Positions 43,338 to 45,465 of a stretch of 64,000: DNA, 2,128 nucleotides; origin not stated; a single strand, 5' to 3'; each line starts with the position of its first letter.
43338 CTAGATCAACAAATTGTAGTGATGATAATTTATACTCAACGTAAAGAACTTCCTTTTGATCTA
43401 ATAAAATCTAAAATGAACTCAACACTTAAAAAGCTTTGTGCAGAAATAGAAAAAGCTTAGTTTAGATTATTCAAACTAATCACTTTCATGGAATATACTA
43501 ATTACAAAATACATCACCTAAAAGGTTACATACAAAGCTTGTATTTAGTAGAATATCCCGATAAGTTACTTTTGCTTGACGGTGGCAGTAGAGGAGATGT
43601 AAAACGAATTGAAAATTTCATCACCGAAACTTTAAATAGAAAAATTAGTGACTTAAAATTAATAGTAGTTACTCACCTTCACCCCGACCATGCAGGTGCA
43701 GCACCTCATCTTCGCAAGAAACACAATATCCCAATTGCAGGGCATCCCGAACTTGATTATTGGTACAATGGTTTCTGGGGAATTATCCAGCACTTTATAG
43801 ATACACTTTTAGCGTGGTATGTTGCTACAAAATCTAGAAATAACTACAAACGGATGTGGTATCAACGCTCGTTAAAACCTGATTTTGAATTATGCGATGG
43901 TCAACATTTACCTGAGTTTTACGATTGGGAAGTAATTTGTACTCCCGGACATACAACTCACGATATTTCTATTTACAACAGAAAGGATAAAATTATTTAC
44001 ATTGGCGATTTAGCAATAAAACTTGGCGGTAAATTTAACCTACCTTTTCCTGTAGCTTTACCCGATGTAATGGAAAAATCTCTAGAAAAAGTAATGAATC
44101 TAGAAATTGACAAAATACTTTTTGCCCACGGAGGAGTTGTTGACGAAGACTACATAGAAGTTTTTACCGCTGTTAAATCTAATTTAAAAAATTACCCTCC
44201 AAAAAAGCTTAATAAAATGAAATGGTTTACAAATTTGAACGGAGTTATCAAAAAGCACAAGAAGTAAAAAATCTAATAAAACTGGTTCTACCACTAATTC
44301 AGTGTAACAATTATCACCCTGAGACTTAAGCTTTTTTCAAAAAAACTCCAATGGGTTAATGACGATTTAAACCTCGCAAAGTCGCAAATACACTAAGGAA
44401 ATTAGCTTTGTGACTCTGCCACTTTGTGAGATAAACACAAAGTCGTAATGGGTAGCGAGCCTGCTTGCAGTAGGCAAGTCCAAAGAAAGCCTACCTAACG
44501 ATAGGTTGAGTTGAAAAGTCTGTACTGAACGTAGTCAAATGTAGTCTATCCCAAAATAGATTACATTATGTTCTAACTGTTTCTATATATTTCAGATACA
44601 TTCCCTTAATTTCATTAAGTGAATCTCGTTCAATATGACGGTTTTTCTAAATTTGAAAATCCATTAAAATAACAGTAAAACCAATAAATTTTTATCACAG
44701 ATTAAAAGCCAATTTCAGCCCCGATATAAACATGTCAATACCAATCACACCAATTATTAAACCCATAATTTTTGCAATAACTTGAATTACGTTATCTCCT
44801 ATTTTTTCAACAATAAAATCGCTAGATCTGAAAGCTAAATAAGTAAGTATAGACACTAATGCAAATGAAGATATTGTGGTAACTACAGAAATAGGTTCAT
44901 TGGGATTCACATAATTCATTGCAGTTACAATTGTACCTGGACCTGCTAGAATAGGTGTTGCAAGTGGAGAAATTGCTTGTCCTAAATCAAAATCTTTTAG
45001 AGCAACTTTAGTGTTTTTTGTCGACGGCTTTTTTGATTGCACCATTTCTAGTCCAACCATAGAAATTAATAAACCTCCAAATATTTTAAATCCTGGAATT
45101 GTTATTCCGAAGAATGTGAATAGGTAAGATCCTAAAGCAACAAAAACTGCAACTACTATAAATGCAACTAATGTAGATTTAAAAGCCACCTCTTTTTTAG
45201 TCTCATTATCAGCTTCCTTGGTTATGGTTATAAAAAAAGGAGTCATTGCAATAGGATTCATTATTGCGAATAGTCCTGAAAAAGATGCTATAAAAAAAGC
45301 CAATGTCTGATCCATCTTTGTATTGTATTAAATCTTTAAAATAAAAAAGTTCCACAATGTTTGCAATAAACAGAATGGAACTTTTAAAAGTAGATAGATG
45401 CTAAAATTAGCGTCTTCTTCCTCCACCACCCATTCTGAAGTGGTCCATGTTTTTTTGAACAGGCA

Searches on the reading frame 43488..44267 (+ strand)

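Call 27: search_protein_families(library=pfam, proteins=[window:43488-44267:+])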
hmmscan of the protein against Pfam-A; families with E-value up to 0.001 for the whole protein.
window:43488-44267:+ (259 aa): 3 families
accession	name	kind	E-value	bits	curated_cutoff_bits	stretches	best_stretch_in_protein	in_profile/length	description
PF00753.33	Lactamase_B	-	1.2e-23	84.5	22.7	1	15-214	5-196/196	Metallo-beta-lactamase superfamily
PF19583.5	ODP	-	6e-06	26.7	27.2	1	19-176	6-137/194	ODP family beta lactamase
PF12706.13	Lactamase_B_2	-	0.00013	22.1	27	1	51-88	26-65/200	Beta-lactamase superfamily domain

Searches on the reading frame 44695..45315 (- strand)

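Call 27: search_protein_families(library=pfam, proteins=[window:44695-45315:-])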
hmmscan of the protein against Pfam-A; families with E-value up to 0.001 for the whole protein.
window:44695-45315:- (206 aa): 1 family
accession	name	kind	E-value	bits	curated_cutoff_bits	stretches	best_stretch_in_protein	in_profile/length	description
PF01914.23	MarC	-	4.3e-45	154.1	23.9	1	6-203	2-202/203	MarC family integral membrane protein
